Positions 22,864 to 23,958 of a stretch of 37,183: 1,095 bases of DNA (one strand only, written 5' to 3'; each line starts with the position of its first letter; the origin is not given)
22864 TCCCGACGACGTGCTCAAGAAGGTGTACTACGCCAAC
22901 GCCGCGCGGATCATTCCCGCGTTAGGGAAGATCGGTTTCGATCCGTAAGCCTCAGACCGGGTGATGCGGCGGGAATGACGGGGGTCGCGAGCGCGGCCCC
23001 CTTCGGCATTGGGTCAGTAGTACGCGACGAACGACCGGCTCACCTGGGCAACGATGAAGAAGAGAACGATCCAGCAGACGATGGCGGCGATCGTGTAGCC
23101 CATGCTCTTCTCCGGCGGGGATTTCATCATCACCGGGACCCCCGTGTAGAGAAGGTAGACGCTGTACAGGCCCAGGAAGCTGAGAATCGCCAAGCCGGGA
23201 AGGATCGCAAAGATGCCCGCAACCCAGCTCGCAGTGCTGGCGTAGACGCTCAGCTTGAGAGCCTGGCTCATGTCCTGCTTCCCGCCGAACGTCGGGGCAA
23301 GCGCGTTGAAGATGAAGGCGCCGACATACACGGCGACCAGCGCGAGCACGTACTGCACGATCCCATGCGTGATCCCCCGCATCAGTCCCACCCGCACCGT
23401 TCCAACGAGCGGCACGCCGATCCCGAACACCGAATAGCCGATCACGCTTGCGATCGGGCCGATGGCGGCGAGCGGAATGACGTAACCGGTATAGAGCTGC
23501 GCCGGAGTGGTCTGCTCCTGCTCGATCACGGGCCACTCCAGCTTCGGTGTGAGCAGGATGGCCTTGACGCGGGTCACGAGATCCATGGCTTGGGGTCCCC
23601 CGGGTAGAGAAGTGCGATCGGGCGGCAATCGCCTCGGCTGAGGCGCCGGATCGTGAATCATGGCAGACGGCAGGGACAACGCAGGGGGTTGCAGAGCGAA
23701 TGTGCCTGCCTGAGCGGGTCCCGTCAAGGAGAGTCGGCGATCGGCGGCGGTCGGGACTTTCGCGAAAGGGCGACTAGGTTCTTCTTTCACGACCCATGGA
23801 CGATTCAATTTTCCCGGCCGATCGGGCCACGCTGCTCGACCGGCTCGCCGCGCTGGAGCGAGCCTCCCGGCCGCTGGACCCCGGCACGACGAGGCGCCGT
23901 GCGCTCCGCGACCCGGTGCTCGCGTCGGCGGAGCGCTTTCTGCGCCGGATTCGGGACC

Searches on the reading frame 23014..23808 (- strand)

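Call 85: search_protein_families(library=pfam, proteins=[window:23014-23808:-], max_evalue=0.001)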
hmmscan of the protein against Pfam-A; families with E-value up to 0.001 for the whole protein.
window:23014-23808:- (264 aa): 1 family
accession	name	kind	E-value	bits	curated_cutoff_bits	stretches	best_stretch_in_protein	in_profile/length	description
PF04893.22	Yip1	-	1.6e-15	57.8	28.6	1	83-251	2-171/173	Yip1 domain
